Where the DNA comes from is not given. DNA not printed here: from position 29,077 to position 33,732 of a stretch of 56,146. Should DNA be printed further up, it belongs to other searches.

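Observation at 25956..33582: Four-gene Toprim + SMC/condensin-like operon: a divergent Wadjet-like candidate with permuted gene order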

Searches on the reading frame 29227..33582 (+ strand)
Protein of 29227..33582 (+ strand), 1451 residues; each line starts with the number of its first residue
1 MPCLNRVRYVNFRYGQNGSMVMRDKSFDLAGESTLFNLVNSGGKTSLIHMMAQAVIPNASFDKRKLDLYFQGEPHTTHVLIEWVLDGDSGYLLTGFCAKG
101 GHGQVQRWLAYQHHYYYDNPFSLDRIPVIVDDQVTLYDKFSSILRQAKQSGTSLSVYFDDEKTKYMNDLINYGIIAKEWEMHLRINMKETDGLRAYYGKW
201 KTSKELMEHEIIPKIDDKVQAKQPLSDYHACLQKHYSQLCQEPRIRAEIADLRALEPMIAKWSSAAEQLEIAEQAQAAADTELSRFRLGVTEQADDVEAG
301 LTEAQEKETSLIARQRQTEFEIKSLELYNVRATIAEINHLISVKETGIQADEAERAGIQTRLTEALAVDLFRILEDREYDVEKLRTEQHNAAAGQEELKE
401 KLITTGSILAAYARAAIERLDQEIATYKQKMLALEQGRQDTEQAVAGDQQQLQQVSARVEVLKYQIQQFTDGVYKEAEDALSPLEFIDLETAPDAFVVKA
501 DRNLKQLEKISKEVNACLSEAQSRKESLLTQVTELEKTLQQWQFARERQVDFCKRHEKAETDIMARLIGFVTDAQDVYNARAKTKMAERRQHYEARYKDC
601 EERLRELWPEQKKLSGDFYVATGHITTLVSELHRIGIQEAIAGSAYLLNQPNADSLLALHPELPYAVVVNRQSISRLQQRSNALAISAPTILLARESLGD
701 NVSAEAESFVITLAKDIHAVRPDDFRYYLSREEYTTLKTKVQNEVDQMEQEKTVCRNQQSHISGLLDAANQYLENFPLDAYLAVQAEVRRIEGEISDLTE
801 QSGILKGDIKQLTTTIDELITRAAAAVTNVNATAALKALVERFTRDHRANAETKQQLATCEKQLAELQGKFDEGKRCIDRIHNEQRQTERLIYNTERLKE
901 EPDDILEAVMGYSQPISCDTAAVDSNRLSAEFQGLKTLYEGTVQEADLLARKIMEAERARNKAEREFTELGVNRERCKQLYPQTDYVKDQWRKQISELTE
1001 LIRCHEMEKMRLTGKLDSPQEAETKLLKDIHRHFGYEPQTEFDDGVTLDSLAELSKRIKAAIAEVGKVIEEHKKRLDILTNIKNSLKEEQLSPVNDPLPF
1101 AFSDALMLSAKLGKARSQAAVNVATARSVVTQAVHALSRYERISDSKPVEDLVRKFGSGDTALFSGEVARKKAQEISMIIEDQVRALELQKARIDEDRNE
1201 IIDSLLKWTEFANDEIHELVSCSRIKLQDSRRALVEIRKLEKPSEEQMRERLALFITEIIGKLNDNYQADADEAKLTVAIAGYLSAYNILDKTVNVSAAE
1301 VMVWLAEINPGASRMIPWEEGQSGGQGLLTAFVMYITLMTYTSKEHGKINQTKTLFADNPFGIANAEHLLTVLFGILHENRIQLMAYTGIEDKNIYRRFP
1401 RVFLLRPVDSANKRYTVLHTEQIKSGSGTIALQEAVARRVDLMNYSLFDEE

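Call 3: search_protein_families(library=pfam, proteins=[window:29227-33582:+], max_evalue=1)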
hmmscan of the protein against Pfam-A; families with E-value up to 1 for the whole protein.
window:29227-33582:+ (1451 aa): 0 families

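Call 4: search_protein_families(library=padloc, proteins=[window:29227-33582:+], max_evalue=1)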
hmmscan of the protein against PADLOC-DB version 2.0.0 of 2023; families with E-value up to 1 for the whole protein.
window:29227-33582:+ (1451 aa): 10 families
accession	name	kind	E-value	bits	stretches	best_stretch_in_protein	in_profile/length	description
PDLC00583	JetC3|JetC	-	4.1e-83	278.1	1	2-1425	2-1450/1471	DUF3584 domain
PDLC00581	JetC3|JetC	-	1e-54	183.9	1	1-1385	1-1413/1473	DUF3584 domain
PDLC00582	JetC3|JetC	-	1.8e-53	179.8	2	1-1088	1-1086/1472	DUF3584 domain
PDLC00585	JetC3|JetC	-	2.5e-28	96.2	2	1-298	1-294/1457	DUF3584 domain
PDLC00579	JetC3|JetC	-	7.3e-23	78.5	2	34-982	37-984/1453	DUF3584 domain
PDLC00588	JetC3|JetC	-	4e-17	59.3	2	1323-1406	1344-1429/1484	DUF3584 domain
PDLC00589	JetC3|JetC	-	2.3e-14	50.1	2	34-961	53-971/1486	DUF3584 domain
PDLC00578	JetC3|JetC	-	2.6e-06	23.5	1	1322-1423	1334-1436/1451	DUF3584 domain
PDLC03868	LmuB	-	0.0023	14.3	2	242-640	265-652/1035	-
PDLC03859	LmuB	-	0.05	10.8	2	552-887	164-474/611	-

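Call 5: search_protein_families(library=ncbifam, proteins=[window:29227-33582:+], max_evalue=1)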
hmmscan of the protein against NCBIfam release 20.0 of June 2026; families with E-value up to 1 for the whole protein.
window:29227-33582:+ (1451 aa): 6 families
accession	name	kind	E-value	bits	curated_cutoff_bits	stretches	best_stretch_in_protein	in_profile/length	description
TIGR02168.1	SMC_prok_B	equivalog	3.1e-05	21.9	567.35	3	732-906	326-507/1181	chromosome segregation protein SMC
TIGR02169.1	SMC_prok_A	equivalog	0.039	11.6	729.4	3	925-1090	677-843/1165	chromosome segregation protein SMC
NF052430.1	repress_RicR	exception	0.14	12.8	175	0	1050-1094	10-57/93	copper-sensing transcriptional repressor RicR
NF010490.0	PRK13912.1-1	equivalog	0.16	12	211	1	137-207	55-129/159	nuclease NucT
NF001962.0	PRK00736.1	equivalog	0.25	11.1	72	0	1060-1091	27-58/69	hypothetical protein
NF041443.1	DDRRRQL_YjdP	equivalog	0.51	10.6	90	0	575-615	49-88/101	DDRRRQL repeat protein YjdP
